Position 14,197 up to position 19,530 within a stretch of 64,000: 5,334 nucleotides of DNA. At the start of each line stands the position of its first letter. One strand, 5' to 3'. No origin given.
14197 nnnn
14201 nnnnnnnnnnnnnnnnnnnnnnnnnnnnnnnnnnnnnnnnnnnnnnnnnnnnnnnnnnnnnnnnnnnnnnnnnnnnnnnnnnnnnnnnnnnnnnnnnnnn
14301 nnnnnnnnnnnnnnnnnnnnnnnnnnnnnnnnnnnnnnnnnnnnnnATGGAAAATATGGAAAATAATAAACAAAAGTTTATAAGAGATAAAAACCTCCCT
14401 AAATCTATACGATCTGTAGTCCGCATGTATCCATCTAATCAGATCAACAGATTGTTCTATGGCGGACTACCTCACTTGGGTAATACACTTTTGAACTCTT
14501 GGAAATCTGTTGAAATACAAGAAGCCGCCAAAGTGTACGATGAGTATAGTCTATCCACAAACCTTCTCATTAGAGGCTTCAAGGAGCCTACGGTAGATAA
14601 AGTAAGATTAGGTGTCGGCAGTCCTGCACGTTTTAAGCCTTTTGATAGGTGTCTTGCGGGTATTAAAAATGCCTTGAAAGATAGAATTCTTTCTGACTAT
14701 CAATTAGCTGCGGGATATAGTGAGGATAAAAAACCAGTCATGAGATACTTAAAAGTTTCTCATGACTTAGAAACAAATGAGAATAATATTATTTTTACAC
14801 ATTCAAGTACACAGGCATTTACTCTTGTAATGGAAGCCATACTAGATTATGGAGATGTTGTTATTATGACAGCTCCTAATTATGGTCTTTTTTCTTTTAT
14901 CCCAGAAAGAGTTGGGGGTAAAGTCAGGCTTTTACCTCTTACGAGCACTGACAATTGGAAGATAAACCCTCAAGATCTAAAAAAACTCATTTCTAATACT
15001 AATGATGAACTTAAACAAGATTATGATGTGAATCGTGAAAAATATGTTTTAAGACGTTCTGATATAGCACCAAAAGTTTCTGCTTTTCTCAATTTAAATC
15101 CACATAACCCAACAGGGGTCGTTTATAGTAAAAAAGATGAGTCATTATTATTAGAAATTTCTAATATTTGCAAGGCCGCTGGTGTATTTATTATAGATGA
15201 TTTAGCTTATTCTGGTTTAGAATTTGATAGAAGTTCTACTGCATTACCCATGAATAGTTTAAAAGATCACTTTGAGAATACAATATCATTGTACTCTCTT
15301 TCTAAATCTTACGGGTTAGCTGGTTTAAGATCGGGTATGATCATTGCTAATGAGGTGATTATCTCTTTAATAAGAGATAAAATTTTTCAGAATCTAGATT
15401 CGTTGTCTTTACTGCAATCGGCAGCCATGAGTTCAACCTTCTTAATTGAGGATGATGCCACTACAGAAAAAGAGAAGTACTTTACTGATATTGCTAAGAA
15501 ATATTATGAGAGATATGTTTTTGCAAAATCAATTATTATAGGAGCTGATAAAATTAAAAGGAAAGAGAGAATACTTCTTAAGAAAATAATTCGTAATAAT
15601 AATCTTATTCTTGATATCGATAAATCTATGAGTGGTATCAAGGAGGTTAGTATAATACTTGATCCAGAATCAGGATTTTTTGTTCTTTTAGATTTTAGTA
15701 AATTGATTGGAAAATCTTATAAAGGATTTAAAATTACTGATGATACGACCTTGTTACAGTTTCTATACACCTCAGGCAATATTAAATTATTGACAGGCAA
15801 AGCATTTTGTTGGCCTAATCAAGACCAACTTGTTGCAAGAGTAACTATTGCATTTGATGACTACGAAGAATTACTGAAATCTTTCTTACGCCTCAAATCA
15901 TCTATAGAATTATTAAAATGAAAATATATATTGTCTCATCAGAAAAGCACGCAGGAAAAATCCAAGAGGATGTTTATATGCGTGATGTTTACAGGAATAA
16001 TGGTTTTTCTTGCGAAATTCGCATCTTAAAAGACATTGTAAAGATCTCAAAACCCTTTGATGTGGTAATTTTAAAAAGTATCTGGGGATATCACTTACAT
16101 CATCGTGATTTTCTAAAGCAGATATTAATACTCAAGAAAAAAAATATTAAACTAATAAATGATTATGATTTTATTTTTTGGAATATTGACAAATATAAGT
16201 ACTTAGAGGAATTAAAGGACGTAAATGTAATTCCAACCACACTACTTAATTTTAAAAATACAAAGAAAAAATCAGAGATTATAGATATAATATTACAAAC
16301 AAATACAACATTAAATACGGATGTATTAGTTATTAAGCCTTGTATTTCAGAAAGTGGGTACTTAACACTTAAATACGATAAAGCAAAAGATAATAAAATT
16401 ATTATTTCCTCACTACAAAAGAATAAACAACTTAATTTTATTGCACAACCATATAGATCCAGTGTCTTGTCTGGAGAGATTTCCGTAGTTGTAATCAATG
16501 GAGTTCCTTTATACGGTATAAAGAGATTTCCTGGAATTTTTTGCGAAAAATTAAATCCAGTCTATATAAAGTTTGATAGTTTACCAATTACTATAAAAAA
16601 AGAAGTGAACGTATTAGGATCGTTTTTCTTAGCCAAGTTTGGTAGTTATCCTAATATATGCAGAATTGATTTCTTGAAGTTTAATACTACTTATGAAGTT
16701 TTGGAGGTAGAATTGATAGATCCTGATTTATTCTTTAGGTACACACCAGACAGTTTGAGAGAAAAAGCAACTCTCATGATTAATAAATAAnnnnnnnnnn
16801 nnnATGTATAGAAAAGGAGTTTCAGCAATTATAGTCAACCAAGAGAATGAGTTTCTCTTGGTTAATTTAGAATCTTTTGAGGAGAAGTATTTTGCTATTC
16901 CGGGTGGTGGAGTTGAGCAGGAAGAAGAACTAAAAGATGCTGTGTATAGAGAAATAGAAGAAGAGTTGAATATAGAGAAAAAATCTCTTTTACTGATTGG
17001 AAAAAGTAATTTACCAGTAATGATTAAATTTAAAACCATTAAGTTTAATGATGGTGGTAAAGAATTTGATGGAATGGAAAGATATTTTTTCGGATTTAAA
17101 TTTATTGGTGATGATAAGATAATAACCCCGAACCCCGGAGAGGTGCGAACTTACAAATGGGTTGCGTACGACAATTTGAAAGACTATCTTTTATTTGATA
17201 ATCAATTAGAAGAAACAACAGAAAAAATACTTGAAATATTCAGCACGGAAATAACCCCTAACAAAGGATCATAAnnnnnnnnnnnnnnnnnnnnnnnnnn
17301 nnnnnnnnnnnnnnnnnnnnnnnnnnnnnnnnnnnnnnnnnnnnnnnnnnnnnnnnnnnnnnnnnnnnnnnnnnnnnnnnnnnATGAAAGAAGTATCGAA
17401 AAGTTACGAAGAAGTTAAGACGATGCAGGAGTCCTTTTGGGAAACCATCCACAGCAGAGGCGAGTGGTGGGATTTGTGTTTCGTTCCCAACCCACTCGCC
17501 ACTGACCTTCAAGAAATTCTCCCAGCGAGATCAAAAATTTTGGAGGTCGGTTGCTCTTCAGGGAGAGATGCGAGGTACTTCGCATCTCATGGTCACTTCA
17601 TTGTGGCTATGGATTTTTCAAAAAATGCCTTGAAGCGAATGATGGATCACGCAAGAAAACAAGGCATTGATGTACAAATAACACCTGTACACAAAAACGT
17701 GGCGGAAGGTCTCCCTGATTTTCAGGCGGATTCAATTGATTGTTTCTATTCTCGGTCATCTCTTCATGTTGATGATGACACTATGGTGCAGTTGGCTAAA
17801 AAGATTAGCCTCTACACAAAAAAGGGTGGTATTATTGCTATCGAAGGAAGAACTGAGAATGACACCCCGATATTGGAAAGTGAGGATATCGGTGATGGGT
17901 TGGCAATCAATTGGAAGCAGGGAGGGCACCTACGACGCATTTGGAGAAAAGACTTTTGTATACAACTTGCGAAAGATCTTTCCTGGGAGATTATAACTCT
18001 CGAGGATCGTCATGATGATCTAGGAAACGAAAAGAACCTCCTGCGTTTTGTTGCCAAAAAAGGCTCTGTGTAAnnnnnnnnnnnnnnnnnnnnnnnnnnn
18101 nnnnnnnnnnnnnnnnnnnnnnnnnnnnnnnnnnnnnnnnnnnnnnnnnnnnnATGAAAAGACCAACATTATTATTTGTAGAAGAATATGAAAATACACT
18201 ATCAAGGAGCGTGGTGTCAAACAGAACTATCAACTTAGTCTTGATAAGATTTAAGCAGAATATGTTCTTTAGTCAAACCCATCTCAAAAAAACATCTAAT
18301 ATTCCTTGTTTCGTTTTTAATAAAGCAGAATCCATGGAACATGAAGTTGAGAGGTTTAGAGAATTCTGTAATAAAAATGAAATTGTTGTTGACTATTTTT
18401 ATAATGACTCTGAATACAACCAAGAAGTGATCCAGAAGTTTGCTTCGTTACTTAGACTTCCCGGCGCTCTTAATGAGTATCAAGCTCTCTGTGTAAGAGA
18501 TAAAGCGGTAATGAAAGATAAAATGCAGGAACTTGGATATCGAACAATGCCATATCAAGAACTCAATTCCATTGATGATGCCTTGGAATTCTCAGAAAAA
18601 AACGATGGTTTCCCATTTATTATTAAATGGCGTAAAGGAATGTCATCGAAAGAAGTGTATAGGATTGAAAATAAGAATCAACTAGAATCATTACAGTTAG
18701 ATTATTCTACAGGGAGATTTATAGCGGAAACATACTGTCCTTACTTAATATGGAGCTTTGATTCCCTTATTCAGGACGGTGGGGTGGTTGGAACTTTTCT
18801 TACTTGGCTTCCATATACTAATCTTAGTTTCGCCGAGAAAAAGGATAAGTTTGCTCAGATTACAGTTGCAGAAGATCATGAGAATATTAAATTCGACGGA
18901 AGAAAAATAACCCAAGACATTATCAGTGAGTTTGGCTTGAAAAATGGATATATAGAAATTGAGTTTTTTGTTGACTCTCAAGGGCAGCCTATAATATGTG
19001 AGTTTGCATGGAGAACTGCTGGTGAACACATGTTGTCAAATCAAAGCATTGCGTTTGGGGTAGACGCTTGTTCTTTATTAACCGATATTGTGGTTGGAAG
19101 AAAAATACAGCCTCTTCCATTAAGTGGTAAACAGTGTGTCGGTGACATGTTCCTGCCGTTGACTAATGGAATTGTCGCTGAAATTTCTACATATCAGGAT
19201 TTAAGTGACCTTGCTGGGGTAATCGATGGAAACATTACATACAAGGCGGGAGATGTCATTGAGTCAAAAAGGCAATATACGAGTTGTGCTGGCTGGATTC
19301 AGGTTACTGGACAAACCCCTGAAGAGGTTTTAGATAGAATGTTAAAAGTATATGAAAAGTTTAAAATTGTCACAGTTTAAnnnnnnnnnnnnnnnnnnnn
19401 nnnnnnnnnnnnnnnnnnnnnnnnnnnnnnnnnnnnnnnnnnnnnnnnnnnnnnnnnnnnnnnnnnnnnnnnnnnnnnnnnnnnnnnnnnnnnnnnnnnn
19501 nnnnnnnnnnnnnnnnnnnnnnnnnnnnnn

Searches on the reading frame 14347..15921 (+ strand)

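Call 5: search_protein_families(library=pfam, proteins=[window:14347-15921:+], max_evalue=0.001)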
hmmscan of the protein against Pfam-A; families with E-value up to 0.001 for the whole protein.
window:14347-15921:+ (524 aa): 2 families
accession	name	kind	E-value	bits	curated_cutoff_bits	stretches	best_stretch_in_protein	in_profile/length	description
PF00155.27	Aminotran_1_2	-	6.2e-31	108.3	19.7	1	84-348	2-247/361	Aminotransferase class I and II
PF00266.25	Aminotran_5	-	0.00087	18.8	21.5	0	143-218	58-139/371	Aminotransferase class-V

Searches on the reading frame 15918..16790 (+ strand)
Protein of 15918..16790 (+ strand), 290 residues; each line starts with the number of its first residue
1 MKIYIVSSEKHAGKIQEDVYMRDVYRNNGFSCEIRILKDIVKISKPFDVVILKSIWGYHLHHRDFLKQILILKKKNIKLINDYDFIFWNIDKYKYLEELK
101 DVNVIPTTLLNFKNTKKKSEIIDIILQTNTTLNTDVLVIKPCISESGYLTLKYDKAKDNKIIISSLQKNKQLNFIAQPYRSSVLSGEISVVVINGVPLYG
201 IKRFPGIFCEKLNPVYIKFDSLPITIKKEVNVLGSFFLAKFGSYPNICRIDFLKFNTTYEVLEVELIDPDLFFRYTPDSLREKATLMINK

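Call 5: search_protein_families(library=pfam, proteins=[window:15918-16790:+], max_evalue=0.001)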
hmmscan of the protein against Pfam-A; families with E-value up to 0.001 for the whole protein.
window:15918-16790:+ (290 aa): 1 family
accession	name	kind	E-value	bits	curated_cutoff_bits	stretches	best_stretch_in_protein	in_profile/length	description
PF02955.21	GSH-S_ATP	-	5.6e-05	23.1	23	1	134-205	31-104/175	Prokaryotic glutathione synthetase, ATP-grasp domain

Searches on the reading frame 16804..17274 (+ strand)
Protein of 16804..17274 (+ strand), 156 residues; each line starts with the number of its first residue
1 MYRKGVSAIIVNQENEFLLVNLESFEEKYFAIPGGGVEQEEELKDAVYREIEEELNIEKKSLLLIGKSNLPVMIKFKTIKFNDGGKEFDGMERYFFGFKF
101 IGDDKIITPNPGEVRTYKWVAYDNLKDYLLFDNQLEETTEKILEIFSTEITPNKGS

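Call 5: search_protein_families(library=pfam, proteins=[window:16804-17274:+], max_evalue=0.001)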
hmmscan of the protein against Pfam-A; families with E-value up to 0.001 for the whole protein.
window:16804-17274:+ (156 aa): 1 family
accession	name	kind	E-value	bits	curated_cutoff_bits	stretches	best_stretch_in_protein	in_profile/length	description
PF00293.34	NUDIX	-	3.8e-17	63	21.1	1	1-127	1-119/134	NUDIX domain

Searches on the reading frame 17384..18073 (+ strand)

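Call 5: search_protein_families(library=pfam, proteins=[window:17384-18073:+], max_evalue=0.001)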
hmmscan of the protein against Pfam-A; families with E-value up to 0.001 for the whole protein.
window:17384-18073:+ (229 aa): 8 families
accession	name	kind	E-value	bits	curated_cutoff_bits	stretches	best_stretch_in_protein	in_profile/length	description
PF13649.12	Methyltransf_25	-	3.3e-13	50.6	27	1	52-149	1-97/97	Methyltransferase domain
PF08241.18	Methyltransf_11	-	2.1e-11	44.8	21.2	1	53-153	1-95/95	Methyltransferase domain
PF13847.12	Methyltransf_31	-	1e-08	35.5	27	1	50-154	5-110/145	Methyltransferase domain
PF08242.18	Methyltransf_12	-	2.3e-07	31.9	30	1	53-151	1-98/98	Methyltransferase domain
PF13489.12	Methyltransf_23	-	1.2e-06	28.8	27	1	40-160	11-123/164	Methyltransferase domain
PF06080.18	DUF938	-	2.5e-06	27.8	27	1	37-155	13-139/202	Protein of unknown function (DUF938)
PF05724.17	TPMT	-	3.5e-06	27.3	26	1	14-100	1-89/218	Thiopurine S-methyltransferase (TPMT)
PF03848.20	TehB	-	0.00024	21.1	20.4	1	50-149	32-128/193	Tellurite resistance protein TehB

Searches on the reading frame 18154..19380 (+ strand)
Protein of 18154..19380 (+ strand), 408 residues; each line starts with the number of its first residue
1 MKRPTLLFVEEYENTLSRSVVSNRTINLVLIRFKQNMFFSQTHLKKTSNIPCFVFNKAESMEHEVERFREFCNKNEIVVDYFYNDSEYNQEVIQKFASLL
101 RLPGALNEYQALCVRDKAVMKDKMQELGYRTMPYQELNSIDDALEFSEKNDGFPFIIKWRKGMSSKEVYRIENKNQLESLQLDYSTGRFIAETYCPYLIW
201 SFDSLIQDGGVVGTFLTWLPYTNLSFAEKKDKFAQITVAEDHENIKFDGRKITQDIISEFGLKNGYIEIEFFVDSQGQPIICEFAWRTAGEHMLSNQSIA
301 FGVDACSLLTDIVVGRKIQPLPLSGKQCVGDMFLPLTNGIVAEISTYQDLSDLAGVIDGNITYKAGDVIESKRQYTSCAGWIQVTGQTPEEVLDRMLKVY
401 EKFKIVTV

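Call 6: search_protein_families(library=pfam, proteins=[window:18154-19380:+], max_evalue=0.001)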
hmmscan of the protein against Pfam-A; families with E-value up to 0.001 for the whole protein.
window:18154-19380:+ (408 aa): 2 families
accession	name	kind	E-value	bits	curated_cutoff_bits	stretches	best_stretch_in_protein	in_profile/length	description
PF18603.7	LAL_C2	-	1.3e-09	38.6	29.4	1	333-407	2-77/78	L-amino acid ligase C-terminal domain 2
PF13535.11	ATP-grasp_4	-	3e-05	24.1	27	0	250-290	114-155/160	ATP-grasp domain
